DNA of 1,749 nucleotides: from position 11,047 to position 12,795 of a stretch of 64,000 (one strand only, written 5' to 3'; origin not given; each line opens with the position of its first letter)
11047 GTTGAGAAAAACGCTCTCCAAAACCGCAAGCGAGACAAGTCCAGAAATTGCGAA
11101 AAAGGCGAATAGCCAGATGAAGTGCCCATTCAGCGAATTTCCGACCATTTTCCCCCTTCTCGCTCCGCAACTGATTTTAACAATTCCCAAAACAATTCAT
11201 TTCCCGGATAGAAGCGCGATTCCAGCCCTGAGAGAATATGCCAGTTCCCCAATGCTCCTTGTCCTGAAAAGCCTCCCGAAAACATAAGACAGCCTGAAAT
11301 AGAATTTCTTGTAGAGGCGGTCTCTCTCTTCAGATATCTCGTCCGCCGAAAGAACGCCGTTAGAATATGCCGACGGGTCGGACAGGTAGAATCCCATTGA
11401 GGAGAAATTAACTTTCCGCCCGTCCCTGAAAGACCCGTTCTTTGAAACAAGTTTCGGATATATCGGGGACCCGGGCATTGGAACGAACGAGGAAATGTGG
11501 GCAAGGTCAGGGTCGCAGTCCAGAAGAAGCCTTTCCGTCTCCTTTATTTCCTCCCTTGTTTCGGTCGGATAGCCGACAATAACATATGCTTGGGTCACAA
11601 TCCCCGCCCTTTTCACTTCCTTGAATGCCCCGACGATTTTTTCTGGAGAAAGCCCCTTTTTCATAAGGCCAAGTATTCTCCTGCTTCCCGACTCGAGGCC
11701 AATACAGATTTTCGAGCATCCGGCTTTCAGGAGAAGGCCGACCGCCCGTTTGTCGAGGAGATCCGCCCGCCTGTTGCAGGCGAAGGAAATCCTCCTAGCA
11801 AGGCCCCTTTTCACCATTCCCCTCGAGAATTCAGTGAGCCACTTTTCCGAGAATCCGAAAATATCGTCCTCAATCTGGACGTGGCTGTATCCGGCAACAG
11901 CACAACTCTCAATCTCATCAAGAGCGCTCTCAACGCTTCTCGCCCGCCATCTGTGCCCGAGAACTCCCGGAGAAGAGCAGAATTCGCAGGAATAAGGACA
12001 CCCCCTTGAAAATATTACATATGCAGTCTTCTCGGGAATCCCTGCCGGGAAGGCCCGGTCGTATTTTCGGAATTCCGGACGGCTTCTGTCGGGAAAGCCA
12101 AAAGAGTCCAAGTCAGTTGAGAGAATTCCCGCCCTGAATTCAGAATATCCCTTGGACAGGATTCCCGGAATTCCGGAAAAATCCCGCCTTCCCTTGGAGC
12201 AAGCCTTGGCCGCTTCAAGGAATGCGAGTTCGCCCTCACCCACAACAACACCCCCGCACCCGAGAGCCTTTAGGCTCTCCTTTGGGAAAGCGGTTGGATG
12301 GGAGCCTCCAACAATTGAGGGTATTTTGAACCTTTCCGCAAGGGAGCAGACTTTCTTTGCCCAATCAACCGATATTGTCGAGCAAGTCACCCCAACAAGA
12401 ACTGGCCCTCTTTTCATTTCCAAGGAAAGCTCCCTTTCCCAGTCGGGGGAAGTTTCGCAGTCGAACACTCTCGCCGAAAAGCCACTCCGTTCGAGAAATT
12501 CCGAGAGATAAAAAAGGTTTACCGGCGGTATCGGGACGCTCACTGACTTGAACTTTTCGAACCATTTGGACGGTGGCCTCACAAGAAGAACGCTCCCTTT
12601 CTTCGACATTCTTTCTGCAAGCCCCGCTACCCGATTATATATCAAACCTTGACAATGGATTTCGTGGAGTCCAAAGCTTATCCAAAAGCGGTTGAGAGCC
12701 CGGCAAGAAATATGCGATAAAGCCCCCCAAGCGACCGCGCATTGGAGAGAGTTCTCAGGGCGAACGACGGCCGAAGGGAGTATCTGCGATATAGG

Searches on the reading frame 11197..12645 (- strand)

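Call 53: search_protein_families(library=ncbifam, proteins=[window:11197-12645:-], max_evalue=1e-10)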
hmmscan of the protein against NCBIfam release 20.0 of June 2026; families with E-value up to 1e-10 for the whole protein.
window:11197-12645:- (482 aa): 17 families
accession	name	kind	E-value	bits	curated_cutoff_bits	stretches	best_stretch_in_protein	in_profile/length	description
TIGR03471.1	HpnJ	equivalog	1.7e-33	116.2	577.6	1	212-456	202-440/472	hopanoid biosynthesis associated radical SAM protein HpnJ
TIGR02026.1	BchE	equivalog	2.7e-33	115.6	481.35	1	35-417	16-404/497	magnesium-protoporphyrin IX monomethyl ester anaerobic oxidative cyclase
TIGR04013.1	B12_SAM_MJ_1487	hypoth_equivalog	8.8e-32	110.4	251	1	82-395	45-353/382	TIGR04013 family B12-binding domain/radical SAM domain-containing protein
NF050148.1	rSAM_ApyD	equivalog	8.8e-31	107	750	1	78-417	72-409/645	RiPP biosynthesis radical SAM protein ApyD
TIGR04479.1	bcpD_PhpK_rSAM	subfamily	4.9e-28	97.8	600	1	198-396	232-428/504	PhpK family radical SAM P-methyltransferase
TIGR04014.1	B12_SAM_MJ_0865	equivalog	1.1e-26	93.6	360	1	97-400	58-359/434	methyl-coenzyme M reductase glutamine C-methyltransferase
TIGR04072.2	rSAM_ladder_B12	equivalog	8.5e-24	84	360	1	213-370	186-342/443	lipid biosynthesis B12-binding/radical SAM protein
NF033070.1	rSAM_AprD4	equivalog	2.4e-22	79.4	500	1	118-419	114-408/456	AprD4 family radical SAM diol-dehydratase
NF038361.1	rSAM_Sden_1168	equivalog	8.6e-20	70.8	575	1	133-401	202-475/560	Sden_1168 family B12-binding radical SAM P-methyltransferase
TIGR04295.1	B12_rSAM_oligo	hypoth_equivalog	1.2e-19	70.4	400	1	111-399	105-384/422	TIGR04295 family B12-binding domain-containing radical SAM protein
TIGR04367.1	HpnR_B12_rSAM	equivalog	2.9e-19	69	650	1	35-397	16-371/490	hopanoid C-3 methylase HpnR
TIGR04385.1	B12_rSAM_cofa1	equivalog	1.6e-18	67.2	450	1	107-373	99-360/438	B12 lower ligand biosynthesis radical SAM protein BzaD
TIGR04428.1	B12_rSAM_trp_MT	equivalog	9.9e-17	60.5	500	0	212-385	221-406/558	tryptophan 2-C-methyltransferase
TIGR00089.1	TIGR00089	subfamily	1.2e-14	54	251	1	204-396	137-337/429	MiaB/RimO family radical SAM methylthiotransferase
TIGR03975.1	rSAM_ocin_1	subfamily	3.5e-13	48.9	281.85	1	133-374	185-427/606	RiPP maturation radical SAM C-methyltransferase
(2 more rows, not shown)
